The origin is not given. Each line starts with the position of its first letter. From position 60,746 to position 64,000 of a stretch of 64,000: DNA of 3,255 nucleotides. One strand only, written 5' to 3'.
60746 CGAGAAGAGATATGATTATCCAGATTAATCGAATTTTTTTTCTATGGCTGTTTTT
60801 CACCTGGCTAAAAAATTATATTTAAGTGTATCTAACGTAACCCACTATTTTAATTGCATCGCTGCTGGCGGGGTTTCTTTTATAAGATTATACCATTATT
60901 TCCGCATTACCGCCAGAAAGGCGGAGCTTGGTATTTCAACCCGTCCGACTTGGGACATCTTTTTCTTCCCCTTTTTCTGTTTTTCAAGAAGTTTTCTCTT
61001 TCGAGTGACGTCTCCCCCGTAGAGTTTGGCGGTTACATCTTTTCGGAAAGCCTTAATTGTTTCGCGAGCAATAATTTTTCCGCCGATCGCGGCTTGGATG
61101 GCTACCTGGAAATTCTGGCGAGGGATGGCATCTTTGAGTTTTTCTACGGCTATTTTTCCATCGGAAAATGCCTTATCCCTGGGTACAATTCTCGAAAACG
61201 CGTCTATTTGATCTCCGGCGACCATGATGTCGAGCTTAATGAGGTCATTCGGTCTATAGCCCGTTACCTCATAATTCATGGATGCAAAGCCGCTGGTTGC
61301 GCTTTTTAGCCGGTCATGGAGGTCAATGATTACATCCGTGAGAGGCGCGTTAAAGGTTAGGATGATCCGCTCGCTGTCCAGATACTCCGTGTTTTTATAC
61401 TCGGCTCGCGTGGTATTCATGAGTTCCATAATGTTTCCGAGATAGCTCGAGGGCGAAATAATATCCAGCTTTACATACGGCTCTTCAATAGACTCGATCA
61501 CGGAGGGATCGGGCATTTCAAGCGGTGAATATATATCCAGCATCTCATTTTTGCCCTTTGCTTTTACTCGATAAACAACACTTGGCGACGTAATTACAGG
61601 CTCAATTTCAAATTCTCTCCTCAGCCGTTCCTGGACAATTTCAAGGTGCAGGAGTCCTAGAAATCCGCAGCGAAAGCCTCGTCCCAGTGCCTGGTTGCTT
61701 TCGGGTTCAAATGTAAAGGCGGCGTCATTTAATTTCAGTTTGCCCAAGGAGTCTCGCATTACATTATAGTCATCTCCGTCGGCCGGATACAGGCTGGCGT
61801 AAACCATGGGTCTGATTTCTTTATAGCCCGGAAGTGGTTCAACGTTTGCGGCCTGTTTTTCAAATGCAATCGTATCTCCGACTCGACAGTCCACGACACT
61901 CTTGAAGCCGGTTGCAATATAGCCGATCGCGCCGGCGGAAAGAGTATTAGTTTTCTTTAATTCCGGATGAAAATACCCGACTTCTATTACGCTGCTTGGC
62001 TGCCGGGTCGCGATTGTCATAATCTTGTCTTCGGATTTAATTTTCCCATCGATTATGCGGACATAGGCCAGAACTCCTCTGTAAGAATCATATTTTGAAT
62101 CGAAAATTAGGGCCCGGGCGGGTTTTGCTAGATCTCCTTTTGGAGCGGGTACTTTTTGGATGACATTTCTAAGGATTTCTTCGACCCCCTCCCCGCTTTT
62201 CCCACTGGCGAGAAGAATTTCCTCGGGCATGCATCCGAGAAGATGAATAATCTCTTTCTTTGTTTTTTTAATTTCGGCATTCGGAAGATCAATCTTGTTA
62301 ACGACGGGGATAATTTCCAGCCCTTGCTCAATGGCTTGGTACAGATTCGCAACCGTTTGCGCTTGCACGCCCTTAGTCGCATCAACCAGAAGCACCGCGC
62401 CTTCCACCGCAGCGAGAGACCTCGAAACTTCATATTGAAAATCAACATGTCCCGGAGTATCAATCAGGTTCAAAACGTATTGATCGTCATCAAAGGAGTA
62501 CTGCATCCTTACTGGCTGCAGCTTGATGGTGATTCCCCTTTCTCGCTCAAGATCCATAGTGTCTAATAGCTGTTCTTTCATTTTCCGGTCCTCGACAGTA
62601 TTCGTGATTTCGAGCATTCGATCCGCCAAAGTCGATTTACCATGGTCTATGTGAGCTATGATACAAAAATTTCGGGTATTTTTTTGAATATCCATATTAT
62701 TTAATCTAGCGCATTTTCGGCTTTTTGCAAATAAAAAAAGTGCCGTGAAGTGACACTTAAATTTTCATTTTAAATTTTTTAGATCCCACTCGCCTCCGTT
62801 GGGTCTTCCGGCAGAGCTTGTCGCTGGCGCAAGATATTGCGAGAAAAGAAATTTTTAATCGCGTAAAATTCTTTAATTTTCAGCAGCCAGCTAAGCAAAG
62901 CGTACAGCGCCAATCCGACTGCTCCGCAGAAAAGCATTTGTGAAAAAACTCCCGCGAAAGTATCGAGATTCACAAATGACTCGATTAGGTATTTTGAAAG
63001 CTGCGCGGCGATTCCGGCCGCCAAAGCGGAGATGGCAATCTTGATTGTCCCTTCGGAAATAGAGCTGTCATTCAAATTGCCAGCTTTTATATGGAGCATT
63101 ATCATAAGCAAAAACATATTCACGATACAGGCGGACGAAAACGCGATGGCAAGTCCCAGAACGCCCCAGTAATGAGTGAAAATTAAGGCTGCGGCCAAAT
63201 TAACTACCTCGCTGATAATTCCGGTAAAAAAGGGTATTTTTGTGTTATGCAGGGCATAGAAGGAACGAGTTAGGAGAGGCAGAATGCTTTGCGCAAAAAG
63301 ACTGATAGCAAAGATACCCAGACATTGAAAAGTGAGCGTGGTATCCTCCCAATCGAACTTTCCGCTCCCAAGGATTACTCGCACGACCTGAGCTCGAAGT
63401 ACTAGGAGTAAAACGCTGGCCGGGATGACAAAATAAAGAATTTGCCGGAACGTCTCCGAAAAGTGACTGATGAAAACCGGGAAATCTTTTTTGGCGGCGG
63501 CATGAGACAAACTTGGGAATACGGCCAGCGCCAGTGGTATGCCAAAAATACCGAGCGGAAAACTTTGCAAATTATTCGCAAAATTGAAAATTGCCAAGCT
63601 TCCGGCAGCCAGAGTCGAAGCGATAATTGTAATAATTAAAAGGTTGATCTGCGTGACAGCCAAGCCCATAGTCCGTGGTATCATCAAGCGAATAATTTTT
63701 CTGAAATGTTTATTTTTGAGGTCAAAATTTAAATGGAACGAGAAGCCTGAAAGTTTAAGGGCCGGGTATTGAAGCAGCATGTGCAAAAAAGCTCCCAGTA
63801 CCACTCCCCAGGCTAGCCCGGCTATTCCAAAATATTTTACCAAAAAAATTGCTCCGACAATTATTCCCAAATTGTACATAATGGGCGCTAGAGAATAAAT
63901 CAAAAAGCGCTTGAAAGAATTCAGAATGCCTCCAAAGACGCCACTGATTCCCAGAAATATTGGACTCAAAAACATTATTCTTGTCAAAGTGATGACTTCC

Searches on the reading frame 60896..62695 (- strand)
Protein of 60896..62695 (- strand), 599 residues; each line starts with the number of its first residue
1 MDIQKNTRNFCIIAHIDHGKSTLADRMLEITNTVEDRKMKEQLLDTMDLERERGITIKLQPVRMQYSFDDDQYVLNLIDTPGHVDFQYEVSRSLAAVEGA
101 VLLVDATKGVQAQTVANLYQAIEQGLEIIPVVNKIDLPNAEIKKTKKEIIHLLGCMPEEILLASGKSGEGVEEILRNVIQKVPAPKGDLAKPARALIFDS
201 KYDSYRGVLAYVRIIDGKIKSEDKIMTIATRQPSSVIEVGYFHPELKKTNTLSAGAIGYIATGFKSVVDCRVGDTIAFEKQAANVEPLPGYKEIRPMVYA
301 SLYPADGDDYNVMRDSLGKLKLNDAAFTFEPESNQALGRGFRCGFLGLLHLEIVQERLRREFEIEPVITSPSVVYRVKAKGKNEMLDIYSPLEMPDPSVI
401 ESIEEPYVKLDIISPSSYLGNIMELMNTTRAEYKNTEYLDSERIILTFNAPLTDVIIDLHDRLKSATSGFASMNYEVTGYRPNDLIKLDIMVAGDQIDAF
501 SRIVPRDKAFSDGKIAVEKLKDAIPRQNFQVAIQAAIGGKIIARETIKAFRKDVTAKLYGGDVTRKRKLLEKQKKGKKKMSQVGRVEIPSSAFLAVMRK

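Call 97: search_protein_families(library=pfam, proteins=[window:60896-62695:-], max_evalue=0.0001)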
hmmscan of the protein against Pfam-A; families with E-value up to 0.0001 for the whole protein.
window:60896-62695:- (599 aa): 7 families
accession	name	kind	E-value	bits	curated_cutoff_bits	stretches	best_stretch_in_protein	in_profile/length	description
PF00009.33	GTP_EFTU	-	4.3e-55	186.7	26.5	1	5-183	1-187/188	Elongation factor Tu GTP binding domain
PF06421.17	LepA_C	-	9.8e-46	154.7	29.7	1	493-597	2-106/107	GTP-binding protein LepA C-terminus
PF00679.30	EFG_C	-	6.2e-20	71.5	27.9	1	403-485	2-83/89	Elongation factor G C-terminus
PF03144.31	GTP_EFTU_D2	-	1.2e-07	32.5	30.3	1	207-277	1-73/73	Elongation factor Tu domain 2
PF14492.12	EFG_III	-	1.1e-05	25.8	27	1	296-365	4-70/75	Elongation Factor G, domain III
PF22042.2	EF-G_D2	-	1.8e-05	25.2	27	1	192-229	1-38/84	Elongation factor G domain 2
PF00071.28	Ras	-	3.5e-05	23.9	21.6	1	54-182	29-160/162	Ras family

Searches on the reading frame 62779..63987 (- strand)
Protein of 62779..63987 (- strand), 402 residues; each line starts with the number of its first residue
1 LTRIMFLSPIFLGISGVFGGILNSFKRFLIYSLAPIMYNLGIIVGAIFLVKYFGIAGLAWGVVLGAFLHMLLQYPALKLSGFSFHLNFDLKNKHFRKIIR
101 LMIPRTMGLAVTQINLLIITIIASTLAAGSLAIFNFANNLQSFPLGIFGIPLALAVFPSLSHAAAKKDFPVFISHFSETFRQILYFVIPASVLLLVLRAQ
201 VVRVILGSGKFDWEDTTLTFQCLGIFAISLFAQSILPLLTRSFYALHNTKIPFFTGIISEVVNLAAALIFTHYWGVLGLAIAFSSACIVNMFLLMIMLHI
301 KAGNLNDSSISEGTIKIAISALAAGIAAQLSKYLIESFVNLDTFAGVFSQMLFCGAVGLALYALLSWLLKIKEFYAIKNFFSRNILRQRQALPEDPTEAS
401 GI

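Call 97: search_protein_families(library=pfam, proteins=[window:62779-63987:-], max_evalue=0.0001)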
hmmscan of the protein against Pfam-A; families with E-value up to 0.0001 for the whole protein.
window:62779-63987:- (402 aa): 3 families
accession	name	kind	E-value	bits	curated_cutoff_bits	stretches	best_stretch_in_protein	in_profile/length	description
PF03023.19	MurJ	-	9.9e-72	242.4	27.4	1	1-343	100-445/451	Lipid II flippase MurJ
PF13440.11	Polysacc_synt_3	-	3.8e-10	39.9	23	1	24-208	110-286/293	Polysaccharide biosynthesis protein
PF01943.22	Polysacc_synt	-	2.8e-09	37.2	28.2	1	4-162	113-272/274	Polysaccharide biosynthesis protein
